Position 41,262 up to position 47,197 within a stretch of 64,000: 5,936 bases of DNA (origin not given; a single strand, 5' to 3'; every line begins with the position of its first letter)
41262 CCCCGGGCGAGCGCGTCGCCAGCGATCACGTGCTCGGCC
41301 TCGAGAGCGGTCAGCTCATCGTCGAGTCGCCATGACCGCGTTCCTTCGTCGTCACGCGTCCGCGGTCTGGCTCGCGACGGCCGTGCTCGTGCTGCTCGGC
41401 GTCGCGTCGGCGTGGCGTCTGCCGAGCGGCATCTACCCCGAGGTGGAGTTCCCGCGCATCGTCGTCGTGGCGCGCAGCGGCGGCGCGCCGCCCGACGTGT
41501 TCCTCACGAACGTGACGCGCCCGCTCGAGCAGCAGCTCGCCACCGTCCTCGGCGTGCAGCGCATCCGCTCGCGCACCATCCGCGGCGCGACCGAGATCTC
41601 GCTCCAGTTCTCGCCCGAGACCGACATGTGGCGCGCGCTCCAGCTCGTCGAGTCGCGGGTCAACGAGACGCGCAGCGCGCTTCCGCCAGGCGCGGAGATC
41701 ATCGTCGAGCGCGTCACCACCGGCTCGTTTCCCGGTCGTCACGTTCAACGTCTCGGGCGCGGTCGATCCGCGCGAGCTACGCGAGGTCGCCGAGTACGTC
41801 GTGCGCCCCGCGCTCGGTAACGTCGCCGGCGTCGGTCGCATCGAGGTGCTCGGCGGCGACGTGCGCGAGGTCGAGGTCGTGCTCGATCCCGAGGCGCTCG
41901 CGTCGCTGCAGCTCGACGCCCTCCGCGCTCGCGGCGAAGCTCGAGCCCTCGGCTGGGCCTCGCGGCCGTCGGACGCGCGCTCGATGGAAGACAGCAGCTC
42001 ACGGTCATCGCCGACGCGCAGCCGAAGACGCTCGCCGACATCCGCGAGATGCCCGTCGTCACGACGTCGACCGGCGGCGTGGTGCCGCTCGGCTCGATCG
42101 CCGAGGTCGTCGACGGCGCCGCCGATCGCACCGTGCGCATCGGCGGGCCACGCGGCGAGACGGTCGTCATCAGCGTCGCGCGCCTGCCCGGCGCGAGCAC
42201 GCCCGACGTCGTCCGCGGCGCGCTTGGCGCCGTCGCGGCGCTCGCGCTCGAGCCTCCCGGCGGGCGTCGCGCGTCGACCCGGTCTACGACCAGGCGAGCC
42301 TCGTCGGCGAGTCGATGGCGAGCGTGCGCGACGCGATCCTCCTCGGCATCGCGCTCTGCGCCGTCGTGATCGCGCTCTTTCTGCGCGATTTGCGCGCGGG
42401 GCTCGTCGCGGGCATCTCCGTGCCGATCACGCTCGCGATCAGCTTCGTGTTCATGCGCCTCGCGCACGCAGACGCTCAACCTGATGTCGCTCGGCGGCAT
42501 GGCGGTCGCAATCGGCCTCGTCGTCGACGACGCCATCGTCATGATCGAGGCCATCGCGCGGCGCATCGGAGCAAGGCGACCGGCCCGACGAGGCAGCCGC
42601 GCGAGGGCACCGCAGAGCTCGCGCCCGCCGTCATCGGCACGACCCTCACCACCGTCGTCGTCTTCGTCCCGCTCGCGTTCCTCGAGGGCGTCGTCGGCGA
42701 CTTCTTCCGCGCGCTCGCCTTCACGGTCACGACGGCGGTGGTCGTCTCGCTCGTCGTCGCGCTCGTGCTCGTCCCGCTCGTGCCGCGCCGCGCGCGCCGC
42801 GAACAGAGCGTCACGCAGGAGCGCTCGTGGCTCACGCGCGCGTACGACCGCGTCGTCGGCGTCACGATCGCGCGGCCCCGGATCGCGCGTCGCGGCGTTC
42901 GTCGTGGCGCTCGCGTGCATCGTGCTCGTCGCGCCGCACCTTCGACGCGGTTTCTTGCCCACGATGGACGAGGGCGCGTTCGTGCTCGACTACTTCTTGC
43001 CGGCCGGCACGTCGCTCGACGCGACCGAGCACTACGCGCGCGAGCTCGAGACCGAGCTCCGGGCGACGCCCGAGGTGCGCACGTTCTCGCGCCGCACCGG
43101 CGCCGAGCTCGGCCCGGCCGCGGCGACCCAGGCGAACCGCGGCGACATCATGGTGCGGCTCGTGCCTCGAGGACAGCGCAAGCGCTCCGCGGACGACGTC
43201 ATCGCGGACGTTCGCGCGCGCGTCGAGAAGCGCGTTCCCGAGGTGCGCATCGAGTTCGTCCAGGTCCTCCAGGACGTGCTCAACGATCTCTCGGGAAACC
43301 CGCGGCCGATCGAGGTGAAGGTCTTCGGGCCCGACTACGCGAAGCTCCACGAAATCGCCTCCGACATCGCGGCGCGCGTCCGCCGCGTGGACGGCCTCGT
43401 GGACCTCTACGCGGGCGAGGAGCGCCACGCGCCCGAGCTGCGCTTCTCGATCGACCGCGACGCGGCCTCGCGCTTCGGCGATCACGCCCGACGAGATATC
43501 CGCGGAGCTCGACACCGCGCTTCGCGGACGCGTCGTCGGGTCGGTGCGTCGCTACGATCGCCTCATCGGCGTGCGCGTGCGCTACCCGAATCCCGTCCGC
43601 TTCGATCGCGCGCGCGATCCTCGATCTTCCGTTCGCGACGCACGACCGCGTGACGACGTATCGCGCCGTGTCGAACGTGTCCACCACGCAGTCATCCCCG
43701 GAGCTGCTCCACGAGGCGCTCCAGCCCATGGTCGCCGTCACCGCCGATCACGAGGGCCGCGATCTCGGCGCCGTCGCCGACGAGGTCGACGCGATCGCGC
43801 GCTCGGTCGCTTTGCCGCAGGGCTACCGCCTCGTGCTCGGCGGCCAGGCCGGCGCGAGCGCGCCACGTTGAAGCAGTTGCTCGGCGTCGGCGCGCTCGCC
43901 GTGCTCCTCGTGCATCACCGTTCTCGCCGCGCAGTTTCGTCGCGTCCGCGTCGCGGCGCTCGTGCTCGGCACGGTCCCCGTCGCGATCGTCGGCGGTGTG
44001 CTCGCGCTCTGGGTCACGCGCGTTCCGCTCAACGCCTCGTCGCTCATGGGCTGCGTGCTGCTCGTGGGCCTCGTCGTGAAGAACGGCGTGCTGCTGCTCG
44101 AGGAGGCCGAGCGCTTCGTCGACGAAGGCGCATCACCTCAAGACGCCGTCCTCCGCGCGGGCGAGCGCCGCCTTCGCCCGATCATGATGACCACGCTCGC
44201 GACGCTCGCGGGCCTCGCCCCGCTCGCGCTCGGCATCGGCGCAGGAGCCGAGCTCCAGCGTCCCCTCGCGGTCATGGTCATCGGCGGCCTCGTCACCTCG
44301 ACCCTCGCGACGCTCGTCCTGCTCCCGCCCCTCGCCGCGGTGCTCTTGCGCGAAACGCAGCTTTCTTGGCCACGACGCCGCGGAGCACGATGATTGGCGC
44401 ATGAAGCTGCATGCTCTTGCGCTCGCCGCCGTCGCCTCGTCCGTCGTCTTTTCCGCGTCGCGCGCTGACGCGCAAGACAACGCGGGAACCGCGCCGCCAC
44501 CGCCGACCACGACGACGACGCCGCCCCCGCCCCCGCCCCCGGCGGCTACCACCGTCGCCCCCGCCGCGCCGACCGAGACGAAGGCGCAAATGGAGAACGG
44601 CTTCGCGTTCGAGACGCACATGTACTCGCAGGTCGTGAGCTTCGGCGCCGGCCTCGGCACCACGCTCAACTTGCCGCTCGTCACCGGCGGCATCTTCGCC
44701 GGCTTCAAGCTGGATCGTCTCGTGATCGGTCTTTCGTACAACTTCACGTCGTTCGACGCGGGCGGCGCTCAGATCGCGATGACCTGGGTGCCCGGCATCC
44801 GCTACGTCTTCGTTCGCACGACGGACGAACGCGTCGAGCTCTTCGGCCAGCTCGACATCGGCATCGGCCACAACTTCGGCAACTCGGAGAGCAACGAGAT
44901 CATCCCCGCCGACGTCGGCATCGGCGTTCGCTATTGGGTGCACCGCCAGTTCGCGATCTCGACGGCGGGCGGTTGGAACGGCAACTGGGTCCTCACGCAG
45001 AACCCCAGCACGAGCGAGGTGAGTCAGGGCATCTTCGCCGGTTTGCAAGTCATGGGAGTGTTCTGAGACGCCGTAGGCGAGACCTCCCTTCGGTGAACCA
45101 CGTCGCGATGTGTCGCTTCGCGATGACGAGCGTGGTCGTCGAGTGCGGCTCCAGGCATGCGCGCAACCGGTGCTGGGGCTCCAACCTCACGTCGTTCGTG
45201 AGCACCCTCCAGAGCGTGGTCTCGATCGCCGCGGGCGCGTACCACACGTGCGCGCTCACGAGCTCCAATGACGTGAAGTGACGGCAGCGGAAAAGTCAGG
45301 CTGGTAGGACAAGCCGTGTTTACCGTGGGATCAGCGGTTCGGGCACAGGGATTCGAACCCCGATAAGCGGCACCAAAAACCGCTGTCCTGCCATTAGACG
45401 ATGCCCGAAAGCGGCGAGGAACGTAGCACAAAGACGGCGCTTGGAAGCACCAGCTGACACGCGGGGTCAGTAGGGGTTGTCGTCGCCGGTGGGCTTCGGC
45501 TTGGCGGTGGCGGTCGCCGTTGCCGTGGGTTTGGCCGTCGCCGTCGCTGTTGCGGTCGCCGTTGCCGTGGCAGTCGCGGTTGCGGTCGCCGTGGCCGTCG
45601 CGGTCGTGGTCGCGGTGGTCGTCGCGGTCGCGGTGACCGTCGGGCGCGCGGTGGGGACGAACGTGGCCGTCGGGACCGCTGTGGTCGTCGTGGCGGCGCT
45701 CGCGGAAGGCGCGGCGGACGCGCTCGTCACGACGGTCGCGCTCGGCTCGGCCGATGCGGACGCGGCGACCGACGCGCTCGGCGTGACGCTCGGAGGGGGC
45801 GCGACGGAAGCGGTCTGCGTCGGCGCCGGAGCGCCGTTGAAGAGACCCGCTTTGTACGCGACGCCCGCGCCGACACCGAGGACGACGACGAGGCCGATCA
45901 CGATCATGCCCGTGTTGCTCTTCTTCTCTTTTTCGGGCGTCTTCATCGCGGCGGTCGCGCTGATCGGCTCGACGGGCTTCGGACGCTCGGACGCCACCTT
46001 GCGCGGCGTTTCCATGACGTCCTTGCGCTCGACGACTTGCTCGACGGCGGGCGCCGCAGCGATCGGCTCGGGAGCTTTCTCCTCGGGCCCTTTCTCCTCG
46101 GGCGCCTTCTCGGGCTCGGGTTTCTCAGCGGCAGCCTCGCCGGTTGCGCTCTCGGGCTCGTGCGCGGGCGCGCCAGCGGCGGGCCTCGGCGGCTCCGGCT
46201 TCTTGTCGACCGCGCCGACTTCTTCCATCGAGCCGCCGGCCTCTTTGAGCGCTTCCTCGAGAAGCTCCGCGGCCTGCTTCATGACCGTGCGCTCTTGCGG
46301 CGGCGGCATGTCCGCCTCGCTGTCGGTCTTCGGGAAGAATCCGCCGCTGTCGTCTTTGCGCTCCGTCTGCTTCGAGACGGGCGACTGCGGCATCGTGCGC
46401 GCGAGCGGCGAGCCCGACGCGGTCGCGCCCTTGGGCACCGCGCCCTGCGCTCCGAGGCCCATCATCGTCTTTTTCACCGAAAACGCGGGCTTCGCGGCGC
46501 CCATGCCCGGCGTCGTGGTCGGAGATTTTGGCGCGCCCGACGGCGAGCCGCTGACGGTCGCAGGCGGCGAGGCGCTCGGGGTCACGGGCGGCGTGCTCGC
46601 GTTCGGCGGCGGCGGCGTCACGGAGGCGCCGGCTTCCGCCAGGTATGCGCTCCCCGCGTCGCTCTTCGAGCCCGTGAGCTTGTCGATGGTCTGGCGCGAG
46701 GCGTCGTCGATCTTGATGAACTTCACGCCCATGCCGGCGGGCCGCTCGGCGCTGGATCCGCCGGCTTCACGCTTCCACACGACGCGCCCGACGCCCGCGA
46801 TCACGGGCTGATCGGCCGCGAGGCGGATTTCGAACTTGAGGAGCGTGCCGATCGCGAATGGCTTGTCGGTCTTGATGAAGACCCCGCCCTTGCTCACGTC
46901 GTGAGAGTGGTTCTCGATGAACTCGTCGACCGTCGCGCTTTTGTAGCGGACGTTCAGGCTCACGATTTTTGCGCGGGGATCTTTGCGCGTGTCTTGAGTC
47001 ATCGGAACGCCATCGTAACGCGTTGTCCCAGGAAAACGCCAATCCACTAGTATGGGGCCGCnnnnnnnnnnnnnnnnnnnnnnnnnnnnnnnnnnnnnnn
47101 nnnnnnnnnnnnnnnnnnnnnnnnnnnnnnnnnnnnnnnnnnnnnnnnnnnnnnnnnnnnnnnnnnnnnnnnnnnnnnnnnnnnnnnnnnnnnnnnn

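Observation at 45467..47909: Divergent PilZ pair; one PilZ is start-stop coupled to a MarR regulator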

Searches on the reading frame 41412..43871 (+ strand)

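Call 74: search_protein_families(library=pfam, proteins=[window:41412-43871:+], max_evalue=0.001)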
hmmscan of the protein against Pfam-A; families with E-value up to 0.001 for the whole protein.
window:41412-43871:+ (819 aa): 1 family
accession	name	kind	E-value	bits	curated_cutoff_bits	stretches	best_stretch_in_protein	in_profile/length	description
PF00873.25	ACR_tran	-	3.1e-34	118.3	28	2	388-482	416-520/1021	AcrB/AcrD/AcrF family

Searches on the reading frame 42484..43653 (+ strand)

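Call 74: search_protein_families(library=pfam, proteins=[window:42484-43653:+], max_evalue=0.001)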
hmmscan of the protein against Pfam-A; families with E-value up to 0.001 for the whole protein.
window:42484-43653:+ (389 aa): 1 family
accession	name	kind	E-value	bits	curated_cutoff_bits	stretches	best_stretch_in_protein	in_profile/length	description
PF00873.25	ACR_tran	-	7e-35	120.5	28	2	135-332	530-729/1021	AcrB/AcrD/AcrF family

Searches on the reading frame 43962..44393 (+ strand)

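Call 74: search_protein_families(library=pfam, proteins=[window:43962-44393:+], max_evalue=0.001)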
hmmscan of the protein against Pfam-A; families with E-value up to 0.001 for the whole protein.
window:43962-44393:+ (143 aa): 1 family
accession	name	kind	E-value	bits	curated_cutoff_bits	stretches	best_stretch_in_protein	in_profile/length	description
PF00873.25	ACR_tran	-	3.2e-39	134.8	28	1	2-124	893-1016/1021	AcrB/AcrD/AcrF family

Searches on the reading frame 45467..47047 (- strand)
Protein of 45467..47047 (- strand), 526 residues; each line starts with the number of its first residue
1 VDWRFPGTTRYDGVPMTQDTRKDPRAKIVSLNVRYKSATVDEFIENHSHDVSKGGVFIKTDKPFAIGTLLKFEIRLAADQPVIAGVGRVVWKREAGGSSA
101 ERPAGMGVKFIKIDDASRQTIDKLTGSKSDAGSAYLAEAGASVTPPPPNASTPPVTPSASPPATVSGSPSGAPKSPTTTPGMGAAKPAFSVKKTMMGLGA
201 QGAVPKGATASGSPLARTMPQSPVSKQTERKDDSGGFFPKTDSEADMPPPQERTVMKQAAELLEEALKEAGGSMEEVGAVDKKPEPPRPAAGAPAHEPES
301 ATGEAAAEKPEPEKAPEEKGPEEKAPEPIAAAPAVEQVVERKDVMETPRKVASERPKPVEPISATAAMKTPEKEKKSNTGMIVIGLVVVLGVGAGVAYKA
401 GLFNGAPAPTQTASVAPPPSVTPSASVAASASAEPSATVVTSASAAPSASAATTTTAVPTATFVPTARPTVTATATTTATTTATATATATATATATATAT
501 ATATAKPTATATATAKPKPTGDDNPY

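Call 4: search_protein_families(library=pfam, proteins=[window:45467-47047:-], max_evalue=0.01)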
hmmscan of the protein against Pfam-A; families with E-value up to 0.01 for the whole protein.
window:45467-47047:- (526 aa): 1 family
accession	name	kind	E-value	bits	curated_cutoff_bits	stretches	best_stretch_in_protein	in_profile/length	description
PF07238.19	PilZ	-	1.7e-12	48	22.5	1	20-124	2-99/102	PilZ domain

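Call 5: search_protein_families(library=ncbifam, proteins=[window:45467-47002:-], max_evalue=0.01)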
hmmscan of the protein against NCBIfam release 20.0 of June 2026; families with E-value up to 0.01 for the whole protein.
window:45467-47002:- (511 aa): 1 family
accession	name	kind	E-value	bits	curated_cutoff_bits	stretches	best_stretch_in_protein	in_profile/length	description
TIGR02266.1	gmx_TIGR02266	paralog_domain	7.4e-22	77.3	68.7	1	15-108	3-93/96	TIGR02266 family protein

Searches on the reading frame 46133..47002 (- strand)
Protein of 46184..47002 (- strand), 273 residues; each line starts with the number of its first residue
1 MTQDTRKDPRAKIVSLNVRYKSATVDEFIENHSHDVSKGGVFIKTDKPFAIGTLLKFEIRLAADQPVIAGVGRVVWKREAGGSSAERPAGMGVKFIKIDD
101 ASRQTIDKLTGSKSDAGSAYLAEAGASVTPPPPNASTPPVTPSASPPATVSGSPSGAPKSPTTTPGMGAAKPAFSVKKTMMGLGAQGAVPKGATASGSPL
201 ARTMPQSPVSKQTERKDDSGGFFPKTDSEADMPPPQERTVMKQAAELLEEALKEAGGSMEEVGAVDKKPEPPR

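Call 40: find_homologous_proteins(query=window:46184-47002:-, max_evalue=1e-10)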
Query seq(273 aa) (273 aa): 369 proteins with E <= 1e-10 among 4047 candidates; the best 120 are listed.
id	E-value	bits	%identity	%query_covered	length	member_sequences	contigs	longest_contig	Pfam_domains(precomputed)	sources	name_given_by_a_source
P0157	1.9e-86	308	59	100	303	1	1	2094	PF07238.20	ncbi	ncbi:MAG TPA: TIGR02266 family protein, partial [Polyangiaceae bacterium]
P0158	9.4e-84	299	62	96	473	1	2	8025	PF07238.20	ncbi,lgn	-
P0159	1.2e-81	292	61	97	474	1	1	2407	PF07238.20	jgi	jgi:uncharacterized protein (TIGR02266 family)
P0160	7.5e-81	290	63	96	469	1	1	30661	PF07238.20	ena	-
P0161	4.6e-78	281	61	96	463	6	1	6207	PF07238.20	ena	-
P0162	8.8e-75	270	56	96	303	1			PF07238.20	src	-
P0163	9.8e-75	270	90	52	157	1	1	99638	PF07238.20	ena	-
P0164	1.0e-73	266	60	96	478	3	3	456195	PF07238.20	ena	-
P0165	1.0e-71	260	59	96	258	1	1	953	PF07238.20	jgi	jgi:uncharacterized protein (TIGR02266 family)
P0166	2.7e-71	258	56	96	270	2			PF07238.20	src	-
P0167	2.8e-71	258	52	96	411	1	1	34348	PF07238.20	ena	-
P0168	4.3e-71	258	54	99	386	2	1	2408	PF07238.20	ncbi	ncbi:MAG: TIGR02266 family protein, partial [Polyangiaceae bacterium]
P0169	6.4e-71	257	56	96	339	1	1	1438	PF07238.20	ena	-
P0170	7.1e-71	257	52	100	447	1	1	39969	PF07238.20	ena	-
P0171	8.7e-71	257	58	96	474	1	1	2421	PF07238.20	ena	-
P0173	2.1e-70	255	57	96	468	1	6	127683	PF07238.20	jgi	jgi:uncharacterized protein (TIGR02266 family)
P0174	3.6e-70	255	52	96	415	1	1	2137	PF07238.20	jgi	jgi:uncharacterized protein (TIGR02266 family)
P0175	5.5e-70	254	51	99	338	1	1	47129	PF07238.20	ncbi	ncbi:MAG: TIGR02266 family protein [Polyangiaceae bacterium]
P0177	1.3e-69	253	54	100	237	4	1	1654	PF07238.20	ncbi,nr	ncbi:MAG TPA: TIGR02266 family protein, partial [Polyangiaceae bacterium]|nr:TIGR02266 family protei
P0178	3.4e-69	251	55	96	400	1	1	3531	PF07238.20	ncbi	ncbi:MAG: TIGR02266 family protein, partial [Polyangiaceae bacterium]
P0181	7.2e-68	247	53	97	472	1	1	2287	PF07238.20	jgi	jgi:uncharacterized protein (TIGR02266 family)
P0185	3.9e-67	245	53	96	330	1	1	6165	PF07238.20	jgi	jgi:uncharacterized protein (TIGR02266 family)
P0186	5.6e-67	244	48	100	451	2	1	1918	PF07238.20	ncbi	ncbi:MAG TPA: TIGR02266 family protein, partial [Polyangiaceae bacterium]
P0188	6.2e-66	241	54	99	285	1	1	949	PF07238.20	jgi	jgi:uncharacterized protein (TIGR02266 family)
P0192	2.4e-65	239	54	96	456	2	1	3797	PF07238.20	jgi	jgi:uncharacterized protein (TIGR02266 family)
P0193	7.5e-65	237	70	41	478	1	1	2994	PF07238.20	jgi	jgi:uncharacterized protein (TIGR02266 family)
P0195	2.6e-64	235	51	96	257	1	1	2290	PF07238.20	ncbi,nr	ncbi:MAG TPA: TIGR02266 family protein, partial [Polyangiaceae bacterium]|nr:TIGR02266 family protei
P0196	2.9e-64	235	52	96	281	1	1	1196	PF07238.20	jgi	jgi:uncharacterized protein (TIGR02266 family)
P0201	2.4e-63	232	53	97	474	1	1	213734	PF07238.20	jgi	jgi:uncharacterized protein (TIGR02266 family)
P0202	2.7e-63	232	52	96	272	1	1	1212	PF07238.20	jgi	jgi:uncharacterized protein (TIGR02266 family)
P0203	2.9e-63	232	54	91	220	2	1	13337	PF07238.20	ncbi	ncbi:MAG TPA: TIGR02266 family protein, partial [Polyangiaceae bacterium]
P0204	8.1e-63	231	53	97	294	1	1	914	PF07238.20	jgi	jgi:uncharacterized protein (TIGR02266 family)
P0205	1.0e-62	230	54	96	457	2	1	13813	PF07238.20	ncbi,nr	ncbi:MAG TPA: TIGR02266 family protein, partial [Polyangiaceae bacterium]|nr:TIGR02266 family protei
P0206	2.1e-62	229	52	97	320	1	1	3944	PF07238.20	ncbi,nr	ncbi:MAG: TIGR02266 family protein, partial [Myxococcota bacterium]|nr:TIGR02266 family protein [Myx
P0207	3.1e-62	229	51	99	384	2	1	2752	PF07238.20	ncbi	ncbi:MAG TPA: TIGR02266 family protein [Polyangiaceae bacterium]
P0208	4.0e-62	228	54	92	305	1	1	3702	PF07238.20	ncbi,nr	ncbi:MAG: TIGR02266 family protein, partial [Myxococcota bacterium]|nr:TIGR02266 family protein [Myx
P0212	2.2e-61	226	51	99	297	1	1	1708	PF07238.20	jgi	jgi:uncharacterized protein (TIGR02266 family)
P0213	2.7e-61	226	52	97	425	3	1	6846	PF07238.20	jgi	jgi:uncharacterized protein (TIGR02266 family)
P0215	7.8e-61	224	50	96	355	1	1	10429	PF07238.20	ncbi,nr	ncbi:MAG TPA: TIGR02266 family protein, partial [Minicystis sp.]|nr:TIGR02266 family protein [Minicy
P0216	2.2e-60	223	49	96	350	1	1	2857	PF07238.20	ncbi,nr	ncbi:MAG: TIGR02266 family protein, partial [Polyangiaceae bacterium]|nr:TIGR02266 family protein [P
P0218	3.3e-60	222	54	96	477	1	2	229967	PF07238.20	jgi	jgi:uncharacterized protein (TIGR02266 family)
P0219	9.6e-60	220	49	99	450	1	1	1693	PF07238.20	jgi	jgi:uncharacterized protein (TIGR02266 family)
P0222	3.2e-59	219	48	98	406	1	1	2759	PF07238.20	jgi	jgi:uncharacterized protein (TIGR02266 family)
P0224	5.1e-59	218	51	97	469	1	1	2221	PF07238.20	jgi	jgi:uncharacterized protein (TIGR02266 family)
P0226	2.4e-58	216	50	90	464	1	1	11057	PF07238.20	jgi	jgi:uncharacterized protein (TIGR02266 family)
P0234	1.7e-57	213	67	44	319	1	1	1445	PF07238.20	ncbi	ncbi:MAG: TIGR02266 family protein, partial [Myxococcales bacterium]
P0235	2.1e-57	213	53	96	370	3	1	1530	PF07238.20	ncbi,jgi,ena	jgi:uncharacterized protein (TIGR02266 family)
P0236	2.2e-57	213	52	91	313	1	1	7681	PF07238.20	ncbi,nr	ncbi:MAG TPA: TIGR02266 family protein, partial [Polyangiaceae bacterium]|nr:TIGR02266 family protei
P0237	2.8e-57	212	60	75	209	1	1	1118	PF07238.20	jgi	jgi:uncharacterized protein (TIGR02266 family)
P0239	1.2e-56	210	48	97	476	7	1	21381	PF07238.20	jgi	jgi:uncharacterized protein (TIGR02266 family)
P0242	2.2e-56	209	63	62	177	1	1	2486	PF07238.20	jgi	jgi:uncharacterized protein (TIGR02266 family)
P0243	2.4e-56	209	53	95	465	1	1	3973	PF07238.20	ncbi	ncbi:MAG: TIGR02266 family protein, partial [Polyangiaceae bacterium]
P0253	1.3e-55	207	71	53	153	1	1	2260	PF07238.20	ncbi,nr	ncbi:MAG: TIGR02266 family protein, partial [Myxococcales bacterium]|nr:TIGR02266 family protein [My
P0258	6.0e-55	205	48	96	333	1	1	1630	PF07238.20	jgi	jgi:uncharacterized protein (TIGR02266 family)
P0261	9.8e-55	204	50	100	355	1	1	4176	PF07238.20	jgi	jgi:uncharacterized protein (TIGR02266 family)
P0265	1.4e-54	204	45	94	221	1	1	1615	PF07238.20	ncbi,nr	ncbi:MAG TPA: TIGR02266 family protein, partial [Polyangiaceae bacterium]|nr:TIGR02266 family protei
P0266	1.6e-54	203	52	95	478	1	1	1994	PF07238.20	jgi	jgi:uncharacterized protein (TIGR02266 family)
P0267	1.6e-54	203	72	48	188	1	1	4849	PF07238.20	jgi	jgi:uncharacterized protein (TIGR02266 family)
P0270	2.6e-54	203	77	45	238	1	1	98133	PF07238.20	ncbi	ncbi:MAG: TIGR02266 family protein [Polyangiaceae bacterium]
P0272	3.0e-54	202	75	46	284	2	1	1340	PF07238.20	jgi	jgi:uncharacterized protein (TIGR02266 family)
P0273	3.4e-54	202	72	41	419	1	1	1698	PF07238.20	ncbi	ncbi:MAG: TIGR02266 family protein, partial [Polyangiales bacterium]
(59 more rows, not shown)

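Call 63: predict_structure(alignment_id=A4)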
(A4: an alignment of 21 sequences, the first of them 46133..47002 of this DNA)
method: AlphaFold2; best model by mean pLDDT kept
length: 290 residues; sequences in the alignment: 21
mean_pLDDT: 55.5   pTM: 0.34
mean pLDDT of the five models: 55.5, 54.4, 54.1, 53.0, 49.9
residues with pLDDT >= 90: 0; 70-90: 53; 50-70: 109; < 50: 128
segments of 3 or more residues with pLDDT < 50: 1-4, 17-26, 114-138, 143-145, 148-157, 167-170, 175-181, 183-189, 191-198, 212-216, 218-221, 265-283
pLDDT, mean of each block of 10 residues (from residue 1): 51 46 44 55 79 78 67 80 69 80 70 49 38 47 47 46 51 47 43 47 51 46 58 58 67 58 47 43 49
secondary structure, 60 per line:
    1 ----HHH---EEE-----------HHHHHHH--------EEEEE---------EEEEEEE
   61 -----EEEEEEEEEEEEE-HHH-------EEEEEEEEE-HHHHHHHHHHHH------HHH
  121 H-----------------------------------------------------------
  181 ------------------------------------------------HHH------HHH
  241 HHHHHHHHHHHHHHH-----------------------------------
elements in order: E11-13 H25-31 E40-44 E54-60 E66-78 E90-98 H100-111 H118-121 H238-255
